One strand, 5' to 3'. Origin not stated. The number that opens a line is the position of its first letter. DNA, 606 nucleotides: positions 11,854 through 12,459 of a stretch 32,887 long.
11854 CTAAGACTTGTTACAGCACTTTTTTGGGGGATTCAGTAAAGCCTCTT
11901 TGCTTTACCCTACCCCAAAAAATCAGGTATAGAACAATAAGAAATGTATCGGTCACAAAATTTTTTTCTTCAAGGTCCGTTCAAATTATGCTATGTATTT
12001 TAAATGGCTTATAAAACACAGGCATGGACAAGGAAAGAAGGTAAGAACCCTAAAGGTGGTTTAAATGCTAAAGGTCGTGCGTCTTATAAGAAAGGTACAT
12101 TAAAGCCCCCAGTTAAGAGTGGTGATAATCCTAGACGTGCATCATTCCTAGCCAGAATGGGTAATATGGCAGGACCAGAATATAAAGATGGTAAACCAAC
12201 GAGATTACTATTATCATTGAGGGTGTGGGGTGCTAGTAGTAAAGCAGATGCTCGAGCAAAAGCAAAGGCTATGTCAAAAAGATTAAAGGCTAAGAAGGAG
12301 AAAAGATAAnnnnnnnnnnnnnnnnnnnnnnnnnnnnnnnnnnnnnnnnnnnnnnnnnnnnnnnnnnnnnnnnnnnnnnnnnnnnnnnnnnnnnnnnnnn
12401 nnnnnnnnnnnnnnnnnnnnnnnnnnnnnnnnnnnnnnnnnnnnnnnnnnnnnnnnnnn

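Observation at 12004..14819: Cassette of seven consecutive polycationic, low-complexity ORFs that splits terS from terL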

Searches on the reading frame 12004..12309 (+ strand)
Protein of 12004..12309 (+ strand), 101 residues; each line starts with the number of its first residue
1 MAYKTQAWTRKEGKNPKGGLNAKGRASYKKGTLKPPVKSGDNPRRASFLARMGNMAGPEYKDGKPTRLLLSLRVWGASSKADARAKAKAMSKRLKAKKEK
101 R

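Call 4: search_protein_families(library=pfam, proteins=[window:12004-12309:+], max_evalue=1)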
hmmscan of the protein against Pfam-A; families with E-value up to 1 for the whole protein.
window:12004-12309:+ (101 aa): 1 family
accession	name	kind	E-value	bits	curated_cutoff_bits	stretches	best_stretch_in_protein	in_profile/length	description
PF19846.4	DUF6321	-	5.9e-18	65.7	28.5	1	13-75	1-72/72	Domain of unknown function (DUF6321)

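Call 5: search_protein_families(library=phrogs, proteins=[window:12004-12309:+], max_evalue=1)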
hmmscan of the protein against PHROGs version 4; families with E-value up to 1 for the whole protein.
window:12004-12309:+ (101 aa): 8 families
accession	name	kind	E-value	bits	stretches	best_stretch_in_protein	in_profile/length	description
phrog_4689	-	unknown function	1.1e-25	91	1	3-76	17-98/99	-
phrog_727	-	unknown function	2.6e-14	54.3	1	4-82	349-435/450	-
phrog_3477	-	unknown function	2.2e-13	50.6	1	6-75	850-926/928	-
phrog_11180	-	unknown function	2.9e-13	51.5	1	5-56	61-116/141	-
phrog_10538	-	unknown function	5.4e-12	47.2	1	6-75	79-154/156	-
phrog_30733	-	unknown function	1.3e-11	45.5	1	6-56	257-311/336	-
phrog_28131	-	unknown function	2.5e-08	34.4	1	6-75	296-370/372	-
phrog_10346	-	unknown function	3.5e-07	30.4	1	9-75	448-523/525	-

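Call 20: search_protein_families(library=ncbifam, proteins=[window:12004-12309:+], max_evalue=1)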
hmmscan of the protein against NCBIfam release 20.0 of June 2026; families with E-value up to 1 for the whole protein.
window:12004-12309:+ (101 aa): 0 families

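Call 34: find_homologous_proteins(query=window:12004-12309:+, max_evalue=0.001)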
Query window:12004-12309:+ (101 aa): 8000 proteins with E <= 0.001 among 8000 candidates; the best 120 are listed.
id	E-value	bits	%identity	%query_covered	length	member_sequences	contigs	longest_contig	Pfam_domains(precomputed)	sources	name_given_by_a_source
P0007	3.0e-54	199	96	100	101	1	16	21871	PF19846.5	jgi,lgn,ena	jgi:hypothetical protein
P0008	6.8e-54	198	95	100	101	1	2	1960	PF19846.5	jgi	jgi:hypothetical protein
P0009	1.3e-53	197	95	100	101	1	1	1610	PF19846.5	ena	-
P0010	1.3e-53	197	95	100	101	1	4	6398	PF19846.5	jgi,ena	-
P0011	1.5e-53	197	95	100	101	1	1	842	PF19846.5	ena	-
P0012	4.0e-53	196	96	78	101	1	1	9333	PF19846.5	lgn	-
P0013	5.5e-53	195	96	78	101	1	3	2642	PF19846.5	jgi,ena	-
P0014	6.0e-53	195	95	100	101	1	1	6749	PF19846.5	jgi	-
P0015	6.5e-53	195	96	78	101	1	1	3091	PF19846.5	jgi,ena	-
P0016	7.9e-53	195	95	78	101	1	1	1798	PF19846.5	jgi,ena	-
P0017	1.4e-52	194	95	78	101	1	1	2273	PF19846.5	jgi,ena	jgi:hypothetical protein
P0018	2.7e-52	193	95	78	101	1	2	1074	PF19846.5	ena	-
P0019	2.4e-49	184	94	87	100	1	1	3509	PF19846.5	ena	-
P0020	9.5e-49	182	90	90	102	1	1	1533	PF19846.5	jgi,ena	-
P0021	1.2e-47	178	89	93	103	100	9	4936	PF19846.5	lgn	-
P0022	1.2e-47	178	90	97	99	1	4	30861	PF19846.5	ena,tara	tara:strand:- start:185 stop:484 length:300 start_codon:yes stop_codon:yes gene_type:complete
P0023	1.3e-47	178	90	97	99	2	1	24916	PF19846.5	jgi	jgi:hypothetical protein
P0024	1.5e-47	178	89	93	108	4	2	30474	PF19846.5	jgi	-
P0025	1.7e-47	178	88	90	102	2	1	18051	PF19846.5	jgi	jgi:hypothetical protein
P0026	1.7e-47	178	89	90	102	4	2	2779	PF19846.5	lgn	-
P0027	2.2e-47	177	90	90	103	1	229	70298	PF19846.5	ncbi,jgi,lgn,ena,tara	jgi:hypothetical protein|tara:strand:+ start:6452 stop:6763 length:312 start_codon:yes stop_codon:ye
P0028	2.3e-47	177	88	97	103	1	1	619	PF19846.5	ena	-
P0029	2.3e-47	177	88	97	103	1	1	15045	PF19846.5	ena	-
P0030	3.3e-47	177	90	90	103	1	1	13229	PF19846.5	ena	-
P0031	5.3e-47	176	89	90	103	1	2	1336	PF19846.5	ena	-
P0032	5.3e-47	176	89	90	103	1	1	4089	PF19846.5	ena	-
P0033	5.5e-47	176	86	78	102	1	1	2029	PF19846.5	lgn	-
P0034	5.8e-47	176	89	90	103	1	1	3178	PF19846.5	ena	-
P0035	5.9e-47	176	90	93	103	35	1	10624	PF19846.5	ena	-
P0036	6.1e-47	176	89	90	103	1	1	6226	PF19846.5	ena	-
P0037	7.3e-47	176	87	97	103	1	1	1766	PF19846.5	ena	-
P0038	7.6e-47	176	89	90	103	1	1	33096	PF19846.5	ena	-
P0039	8.3e-47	175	90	93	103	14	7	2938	PF19846.5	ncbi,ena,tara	tara:strand:- start:16 stop:327 length:312 start_codon:yes stop_codon:yes gene_type:complete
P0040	8.8e-47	175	88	97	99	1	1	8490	PF19846.5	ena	-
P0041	9.8e-47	175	89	90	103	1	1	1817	PF19846.5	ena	-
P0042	9.8e-47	175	88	99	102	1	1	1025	PF19846.5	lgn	-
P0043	1.4e-46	175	88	90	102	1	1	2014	PF19846.5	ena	-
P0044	1.4e-46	175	89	90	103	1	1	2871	PF19846.5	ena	-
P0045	1.5e-46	175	89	90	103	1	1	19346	PF19846.5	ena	-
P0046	2.0e-46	174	90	93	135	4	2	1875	PF19846.5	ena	-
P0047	2.4e-46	174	89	90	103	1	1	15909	PF19846.5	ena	-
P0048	2.7e-46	174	89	98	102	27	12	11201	PF19846.5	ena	-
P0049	2.8e-46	174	88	91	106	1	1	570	PF19846.5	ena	-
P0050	1.2e-45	172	88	90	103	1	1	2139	PF19846.5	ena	-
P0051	1.7e-45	171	89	90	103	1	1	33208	PF19846.5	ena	-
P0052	4.0e-45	170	88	90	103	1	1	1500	PF19846.5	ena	-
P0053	5.1e-45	170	88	96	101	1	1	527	PF19846.5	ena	-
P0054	7.7e-45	169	86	99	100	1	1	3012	PF19846.5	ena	-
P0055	7.8e-45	169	83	99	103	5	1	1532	PF19846.5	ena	-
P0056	1.1e-44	169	88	96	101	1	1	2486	PF19846.5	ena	-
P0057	1.1e-44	169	89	90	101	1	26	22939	PF19846.5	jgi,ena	jgi:hypothetical protein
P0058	1.2e-44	169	88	96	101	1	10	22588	PF19846.5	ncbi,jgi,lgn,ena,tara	jgi:hypothetical protein|tara:strand:+ start:252 stop:557 length:306 start_codon:yes stop_codon:yes 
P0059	1.2e-44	168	89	90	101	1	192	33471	PF19846.5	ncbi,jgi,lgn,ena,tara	tara:strand:+ start:363 stop:668 length:306 start_codon:yes stop_codon:yes gene_type:complete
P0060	1.3e-44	168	88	96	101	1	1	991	PF19846.5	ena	-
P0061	1.3e-44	168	89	90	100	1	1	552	PF19846.5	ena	-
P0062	1.3e-44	168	88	96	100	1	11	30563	PF19846.5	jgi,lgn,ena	-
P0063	1.3e-44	168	86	93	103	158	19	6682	PF19846.5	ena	-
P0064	1.4e-44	168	89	90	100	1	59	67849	PF19846.5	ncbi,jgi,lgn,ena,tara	tara:strand:+ start:1946 stop:2248 length:303 start_codon:yes stop_codon:yes gene_type:complete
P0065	1.4e-44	168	89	90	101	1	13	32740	PF19846.5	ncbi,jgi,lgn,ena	-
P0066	1.4e-44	168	88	96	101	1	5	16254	PF19846.5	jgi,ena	-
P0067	1.6e-44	168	89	90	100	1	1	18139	PF19846.5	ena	-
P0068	1.9e-44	168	88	90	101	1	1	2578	PF19846.5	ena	-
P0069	1.9e-44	168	88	90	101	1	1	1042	PF19846.5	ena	-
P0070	2.0e-44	168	87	97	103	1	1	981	PF19846.5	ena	-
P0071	2.4e-44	168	88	95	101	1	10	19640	PF19846.5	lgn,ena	-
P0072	2.6e-44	167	87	96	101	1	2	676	PF19846.5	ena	-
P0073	2.9e-44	167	88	90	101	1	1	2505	PF19846.5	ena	-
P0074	2.9e-44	167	87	96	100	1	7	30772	PF19846.5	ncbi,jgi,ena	-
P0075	3.0e-44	167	87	96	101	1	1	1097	PF19846.5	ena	-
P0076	3.2e-44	167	85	99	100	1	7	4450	PF19846.5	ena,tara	tara:strand:+ start:162 stop:464 length:303 start_codon:yes stop_codon:yes gene_type:complete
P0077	3.4e-44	167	88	90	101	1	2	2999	PF19846.5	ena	-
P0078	3.4e-44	167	88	96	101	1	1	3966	PF19846.5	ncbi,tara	tara:strand:+ start:860 stop:1165 length:306 start_codon:yes stop_codon:yes gene_type:complete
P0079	3.6e-44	167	88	90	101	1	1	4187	PF19846.5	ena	-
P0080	3.8e-44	167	88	90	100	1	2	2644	PF19846.5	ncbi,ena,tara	tara:strand:+ start:591 stop:893 length:303 start_codon:yes stop_codon:yes gene_type:complete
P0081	4.7e-44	167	87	96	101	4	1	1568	PF19846.5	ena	-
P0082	4.9e-44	167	85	95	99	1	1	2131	PF19846.5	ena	-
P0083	5.0e-44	167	87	96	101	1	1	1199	PF19846.5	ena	-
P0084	5.0e-44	167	88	90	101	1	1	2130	PF19846.5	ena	-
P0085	5.3e-44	166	86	95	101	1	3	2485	PF19846.5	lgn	-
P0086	5.4e-44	166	84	99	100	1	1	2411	PF19846.5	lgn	-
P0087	5.4e-44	166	88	90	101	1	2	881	PF19846.5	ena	-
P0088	5.5e-44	166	86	95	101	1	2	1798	PF19846.5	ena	-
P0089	6.1e-44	166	87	96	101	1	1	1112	PF19846.5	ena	-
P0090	6.5e-44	166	85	99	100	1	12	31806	PF19846.5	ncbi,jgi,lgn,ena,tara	tara:strand:+ start:584 stop:886 length:303 start_codon:yes stop_codon:yes gene_type:complete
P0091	6.6e-44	166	85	93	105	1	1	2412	PF19846.5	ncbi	-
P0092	7.6e-44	166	84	99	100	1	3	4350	PF19846.5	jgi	jgi:hypothetical protein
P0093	7.7e-44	166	88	90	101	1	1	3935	PF19846.5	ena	-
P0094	8.8e-44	166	86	96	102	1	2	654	PF19846.5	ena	-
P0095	8.9e-44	166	88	90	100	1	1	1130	PF19846.5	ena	-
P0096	9.5e-44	166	84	99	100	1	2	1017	PF19846.5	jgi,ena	jgi:hypothetical protein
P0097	1.1e-43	165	85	95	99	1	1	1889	PF19846.5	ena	-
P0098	1.2e-43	165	88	90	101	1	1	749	PF19846.5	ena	-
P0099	1.4e-43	165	88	90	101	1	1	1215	PF19846.5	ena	-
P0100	1.4e-43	165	88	90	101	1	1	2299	PF19846.5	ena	-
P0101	1.4e-43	165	88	90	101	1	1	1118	PF19846.5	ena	-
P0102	1.5e-43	165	86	97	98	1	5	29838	PF19846.5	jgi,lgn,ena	-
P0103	1.6e-43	165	87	90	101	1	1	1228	PF19846.5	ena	-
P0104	1.6e-43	165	87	96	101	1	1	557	PF19846.5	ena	-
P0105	1.6e-43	165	84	99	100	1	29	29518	PF19846.5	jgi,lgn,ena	jgi:hypothetical protein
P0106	1.7e-43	165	88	90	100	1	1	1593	PF19846.5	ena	-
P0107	1.7e-43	165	88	90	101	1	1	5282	PF19846.5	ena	-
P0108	1.7e-43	165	86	97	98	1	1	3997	PF19846.5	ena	-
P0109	1.8e-43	165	88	90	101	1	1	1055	PF19846.5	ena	-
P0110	1.8e-43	165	87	96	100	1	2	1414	PF19846.5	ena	-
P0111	1.9e-43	165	86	97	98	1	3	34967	PF19846.5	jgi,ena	-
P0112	2.0e-43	165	88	90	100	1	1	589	PF19846.5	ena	-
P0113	2.0e-43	165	88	90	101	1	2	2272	PF19846.5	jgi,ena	-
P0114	2.1e-43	165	84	99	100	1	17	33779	PF19846.5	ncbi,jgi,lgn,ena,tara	jgi:hypothetical protein|tara:strand:- start:19501 stop:19803 length:303 start_codon:yes stop_codon:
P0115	2.1e-43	165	87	96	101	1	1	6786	PF19846.5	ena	-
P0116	2.2e-43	164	83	99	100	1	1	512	PF19846.5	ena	-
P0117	2.3e-43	164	86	97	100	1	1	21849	PF19846.5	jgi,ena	-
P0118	2.3e-43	164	87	90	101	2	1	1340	PF19846.5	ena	-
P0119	2.4e-43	164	87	96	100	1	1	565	PF19846.5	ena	-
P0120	2.6e-43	164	87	90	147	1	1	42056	PF19846.5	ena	-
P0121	2.7e-43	164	86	94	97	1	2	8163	PF19846.5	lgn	-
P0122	3.4e-43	164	88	78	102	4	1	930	PF19846.5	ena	-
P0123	3.4e-43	164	86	95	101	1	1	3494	PF19846.5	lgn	-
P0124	4.0e-43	164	89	88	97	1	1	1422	PF19846.5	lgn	-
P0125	4.2e-43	164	84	99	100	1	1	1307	PF19846.5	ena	-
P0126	4.2e-43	164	83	99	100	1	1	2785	PF19846.5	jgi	jgi:hypothetical protein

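Call 43: search_solved_structures(query=A2, max_evalue=10, show_alignments=2)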
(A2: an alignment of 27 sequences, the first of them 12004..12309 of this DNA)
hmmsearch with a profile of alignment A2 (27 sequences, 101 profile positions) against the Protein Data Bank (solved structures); distinct sequences matched with E-value up to 10: 0.

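Call 52: predict_structure(alignment_id=A2)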
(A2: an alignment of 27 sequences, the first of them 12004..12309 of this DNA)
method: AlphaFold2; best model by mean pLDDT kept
length: 101 residues; sequences in the alignment: 27
mean_pLDDT: 73.9   pTM: 0.57
mean pLDDT of the five models: 73.9, 70.4, 69.9, 69.5, 65.9
residues with pLDDT >= 90: 30; 70-90: 34; 50-70: 14; < 50: 23
segments of 3 or more residues with pLDDT < 50: 8-22, 29-31
pLDDT, mean of each block of 10 residues (from residue 1): 48 42 50 64 87 91 90 89 92 85 63
secondary structure, 60 per line:
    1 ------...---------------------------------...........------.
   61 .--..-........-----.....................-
elements in order: H43-53 H67-74 H80-100

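Call 55: fold_search(model_id=the predicted structure, library=pdb)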
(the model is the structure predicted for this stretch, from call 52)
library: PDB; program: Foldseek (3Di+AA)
matches with E <= 10: 2; with E <= 0.001: 0
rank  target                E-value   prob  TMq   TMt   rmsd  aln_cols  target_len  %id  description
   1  4u1d_C                7.6e+00  0.03  0.24  0.08   8.5        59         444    7  Structure of the PCI domain of translation initiation factor eIF3a (released 2014-09-10)
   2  5mq8_A                8.7e+00  0.04  0.25  0.16  10.8        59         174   12  Crystal structure of Rae1 (YacP) from Bacillus subtilis (released 2017-04-19)

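Call 60: fold_search(model_id=the predicted structure, library=viral)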
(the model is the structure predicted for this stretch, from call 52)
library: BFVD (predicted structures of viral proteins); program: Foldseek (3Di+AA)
matches with E <= 10: 31; with E <= 0.001: 1
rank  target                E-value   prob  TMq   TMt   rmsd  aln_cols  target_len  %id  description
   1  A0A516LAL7            3.4e-10  1.00  0.72  0.71   6.5       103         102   80  (no name in the UniProt tables at hand)
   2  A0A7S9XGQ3            1.4e-03  1.00  0.53  0.57   2.4        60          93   37  DUF6321 domain-containing protein [Virus NIOZ-UU157]
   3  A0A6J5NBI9            2.8e-03  1.00  0.60  0.27   7.0       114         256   37  DUF6321 domain-containing protein [uncultured Caudovirales phage]
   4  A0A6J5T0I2            2.5e-02  0.97  0.40  0.12   8.6        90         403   40  DUF6321 domain-containing protein [uncultured Caudovirales phage]
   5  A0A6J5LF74            2.9e-02  0.96  0.39  0.24   8.5        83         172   47  DUF6321 domain-containing protein [uncultured Caudovirales phage]
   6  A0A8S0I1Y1            5.8e-02  0.96  0.43  0.36   8.5        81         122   42  (no name in the UniProt tables at hand)
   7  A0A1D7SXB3            1.2e-01  0.75  0.39  0.18   8.0        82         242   48  DUF6321 domain-containing protein [Cyanophage S-RIM12]
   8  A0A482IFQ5            2.2e-01  0.99  0.40  0.35   1.0        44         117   48  DUF6321 domain-containing protein [Synechococcus phage S-B28]
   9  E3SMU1                2.5e-01  0.54  0.36  0.17   8.4        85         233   45  DUF6321 domain-containing protein [Prochlorococcus phage P-HM1]
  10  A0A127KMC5            2.9e-01  0.51  0.38  0.37   8.0        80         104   45  DUF6321 domain-containing protein [Cyanophage S-RIM32]
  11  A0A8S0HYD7            4.0e-01  0.41  0.38  0.27   8.0        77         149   47  (no name in the UniProt tables at hand)
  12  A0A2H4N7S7            7.5e-01  0.57  0.40  0.33   5.8        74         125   35  (no name in the UniProt tables at hand)
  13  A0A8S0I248            8.0e-01  0.25  0.26  0.40  14.3        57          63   19  (no name in the UniProt tables at hand)
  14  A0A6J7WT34            1.0e+00  0.47  0.42  0.19   7.3        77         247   39  DUF6321 domain-containing protein [uncultured Caudovirales phage]
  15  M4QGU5                1.3e+00  0.20  0.35  0.22   8.4        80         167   48  DUF6321 domain-containing protein [Prochlorococcus phage MED4-213]
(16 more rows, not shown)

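Call 63: search_dna_similar(query=window:12004-12309:+, collection=phages, mode=protein, max_evalue=0.001, max_rows=60, rows=spread)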
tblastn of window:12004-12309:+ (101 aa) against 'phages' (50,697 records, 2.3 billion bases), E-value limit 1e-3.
Records with a match: 488; places in all: 488; records where one place covers at least 80% of the query: 0.
Best place of each record, by identity: 80-90% 1; 60-80% 5; <60% 482.
By first word of the organism name: Synechococcus 361; Cyanophage 62; Prochlorococcus 25; Pelagibacter 22; Microcystis 6; Marine 4; Methylophilales 3; uncultured 3; Planktothrix 2.
By host as written in the record: - 179; Synechococcus 107; Synechococcus sp. 39; Synechococcus sp. WH7803 27; Synechococcus sp. WH8102 18; Synechococcus sp. WH 7803 15; Synechococcus sp. MW02 11; Synechococcus sp. WH8109 8; and 32 more.
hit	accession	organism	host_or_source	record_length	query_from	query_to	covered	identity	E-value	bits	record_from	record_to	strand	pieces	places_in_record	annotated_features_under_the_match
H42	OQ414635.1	Pelagibacter phage EXVC031P Hodr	Candidadtus Pelagibacter sp. HTCC1062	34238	1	76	75%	89.5%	6e-37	136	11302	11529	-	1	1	hypothetical protein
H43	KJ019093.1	Synechococcus phage ACG-2014f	-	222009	7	75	68%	57.3%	8e-13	68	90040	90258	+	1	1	hypothetical protein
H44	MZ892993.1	Pelagibacter phage HTVC033P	Candidatus Pelagibacter sp. HTCC1062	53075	4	75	71%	51.9%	3e-12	66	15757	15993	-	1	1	hypothetical protein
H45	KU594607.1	Cyanophage S-RIM44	Synechococcus sp.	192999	7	75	68%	53.3%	8e-11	62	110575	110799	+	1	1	hypothetical protein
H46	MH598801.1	Pelagibacter phage HTVC200P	Candidatus Pelagibacter sp. FZCC0015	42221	11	76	65%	54.5%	2e-11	64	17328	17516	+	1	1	hypothetical protein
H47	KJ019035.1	Synechococcus phage ACG-2014d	-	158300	7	75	68%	51.9%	6e-11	62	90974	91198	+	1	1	hypothetical protein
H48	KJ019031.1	Synechococcus phage ACG-2014d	-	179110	7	75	68%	51.9%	6e-11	62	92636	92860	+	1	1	hypothetical protein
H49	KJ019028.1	Synechococcus phage ACG-2014d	-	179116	7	75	68%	51.9%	6e-11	62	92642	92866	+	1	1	hypothetical protein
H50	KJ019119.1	Synechococcus phage ACG-2014d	-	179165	7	75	68%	51.9%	6e-11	62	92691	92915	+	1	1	hypothetical protein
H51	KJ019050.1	Synechococcus phage ACG-2014d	-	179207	7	75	68%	51.9%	6e-11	62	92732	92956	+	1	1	hypothetical protein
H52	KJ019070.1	Synechococcus phage ACG-2014d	-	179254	7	75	68%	51.9%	6e-11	62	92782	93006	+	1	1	hypothetical protein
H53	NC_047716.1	Cyanophage S-RIM12 isolate RW_06_0310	Synechococcus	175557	7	75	68%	51.9%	9e-11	62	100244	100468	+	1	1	hypothetical protein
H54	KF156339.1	Synechococcus phage S-MbCM25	Synechococcus sp. WH7803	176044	7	75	68%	51.9%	2e-10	61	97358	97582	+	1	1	hypothetical protein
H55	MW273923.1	Pelagibacter phage HTVC035P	Candidatus Pelagibacter sp. HTCC1062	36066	1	55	54%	63.8%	2e-12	66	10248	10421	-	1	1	hypothetical protein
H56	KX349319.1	Cyanophage S-RIM12_RW_28_1109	Synechococcus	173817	7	75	68%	50.6%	3e-10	61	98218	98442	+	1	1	hypothetical protein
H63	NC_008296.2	Synechococcus phage syn9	Synechococcus sp. WH 8012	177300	7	75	68%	49.4%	1e-9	59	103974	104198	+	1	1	gp114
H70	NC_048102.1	Synechococcus phage S-P4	Synechococcus sp. WH 7803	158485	4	75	71%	46.3%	1e-9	59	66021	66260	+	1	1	structural protein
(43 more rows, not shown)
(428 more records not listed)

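Call 65: get_annotated_region(hit=H70, flank=4000)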
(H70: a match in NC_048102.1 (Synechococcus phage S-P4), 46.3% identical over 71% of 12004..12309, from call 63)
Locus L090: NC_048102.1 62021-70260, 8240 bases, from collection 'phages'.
description: Synechoccus phage S-P4, partial genome.
organism: Synechococcus phage S-P4 (NCBI taxid 2484640)
taxonomy: Viruses; Duplodnaviria; Heunggongvirae; Uroviricota; Caudoviricetes; Kyanoviridae; Leucotheavirus; Leucotheavirus sp4
host: Synechococcus sp. WH 7803; source: -; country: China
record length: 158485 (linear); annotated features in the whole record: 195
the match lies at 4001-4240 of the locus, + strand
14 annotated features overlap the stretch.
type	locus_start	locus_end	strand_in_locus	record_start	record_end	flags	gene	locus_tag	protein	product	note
CDS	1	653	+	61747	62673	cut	-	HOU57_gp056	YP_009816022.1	head closure Hc2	-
CDS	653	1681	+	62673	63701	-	-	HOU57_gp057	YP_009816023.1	tail sheath stabilizer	-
CDS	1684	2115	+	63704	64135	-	-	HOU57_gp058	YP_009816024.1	terminase small subunit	-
CDS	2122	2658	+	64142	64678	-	-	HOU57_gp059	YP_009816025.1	YadA domain structural protein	T4-like phage YadA domain structural protein T4 GC0402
CDS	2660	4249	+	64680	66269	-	-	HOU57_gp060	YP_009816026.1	structural protein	Phage T4-like structural protein, T4 GC0119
CDS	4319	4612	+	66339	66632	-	-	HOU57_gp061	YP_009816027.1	hypothetical protein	-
CDS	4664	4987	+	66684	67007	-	-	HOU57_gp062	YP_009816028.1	PetE plastocyanine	Cyanophage-encoded plastocyanin T4 GC0225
CDS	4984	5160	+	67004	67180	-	-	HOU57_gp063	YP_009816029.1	hypothetical protein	T4-like phage protein, T4 GC0919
CDS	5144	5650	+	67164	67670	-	-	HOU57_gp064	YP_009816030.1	plastoquinol terminal oxidase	Phage-encoded plastoquinol terminal oxidase, PTOX T4 GC0404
CDS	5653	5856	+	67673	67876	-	-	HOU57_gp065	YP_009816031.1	hypothetical protein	-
CDS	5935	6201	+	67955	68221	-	-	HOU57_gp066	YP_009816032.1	hypothetical protein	-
CDS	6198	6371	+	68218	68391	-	-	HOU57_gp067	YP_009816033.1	hypothetical protein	-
CDS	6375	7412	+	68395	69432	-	-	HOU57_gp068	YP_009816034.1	dehydrogenase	-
CDS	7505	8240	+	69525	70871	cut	-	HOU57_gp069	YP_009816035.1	dehydrogenase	-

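Call 66: get_annotated_region(hit=H63, flank=4000)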
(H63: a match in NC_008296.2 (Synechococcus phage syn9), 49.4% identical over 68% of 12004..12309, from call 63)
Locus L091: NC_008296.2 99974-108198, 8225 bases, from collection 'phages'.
description: Synechococcus phage syn9, complete genome.
organism: Synechococcus phage syn9 (NCBI taxid 382359)
taxonomy: Viruses; Duplodnaviria; Heunggongvirae; Uroviricota; Caudoviricetes; Kyanoviridae; Ormenosvirus; Ormenosvirus syn9
host: Synechococcus sp. WH 8012; source: -; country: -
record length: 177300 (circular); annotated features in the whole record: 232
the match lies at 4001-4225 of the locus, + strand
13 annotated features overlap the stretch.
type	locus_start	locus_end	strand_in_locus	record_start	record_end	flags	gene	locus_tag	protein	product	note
CDS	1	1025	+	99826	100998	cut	14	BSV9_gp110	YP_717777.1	head closure Hc2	T4 gp14-like; gp14; structural virion protein; in bacteriophage T4 and related viruses, the virion is composed of head ...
CDS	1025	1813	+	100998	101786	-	15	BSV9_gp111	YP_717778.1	tail sheath stabilizer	T4 gp15-like; gp15; structural virion protein; in bacteriophage T4 and related viruses, the virion is composed of head ...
CDS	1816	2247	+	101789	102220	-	-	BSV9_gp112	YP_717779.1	terminase small subunit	T4 gp16-like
CDS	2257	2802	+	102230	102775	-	-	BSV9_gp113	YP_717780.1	gp113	-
CDS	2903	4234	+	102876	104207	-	-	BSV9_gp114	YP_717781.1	gp114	-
CDS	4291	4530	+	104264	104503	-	-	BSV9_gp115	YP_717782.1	gp115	-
CDS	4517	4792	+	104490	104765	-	-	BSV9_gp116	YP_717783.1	hypothetical protein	-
CDS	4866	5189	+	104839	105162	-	-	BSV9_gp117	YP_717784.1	PetE plastocyanine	-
CDS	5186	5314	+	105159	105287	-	-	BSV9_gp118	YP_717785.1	gp118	-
CDS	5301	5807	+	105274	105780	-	-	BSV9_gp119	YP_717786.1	plastoquinol terminal oxidase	-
CDS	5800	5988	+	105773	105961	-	-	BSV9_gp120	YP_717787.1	gp120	-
CDS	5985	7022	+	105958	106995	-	-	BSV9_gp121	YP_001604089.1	dehydrogenase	Gnd2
CDS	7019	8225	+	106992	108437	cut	-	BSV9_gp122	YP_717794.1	dehydrogenase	-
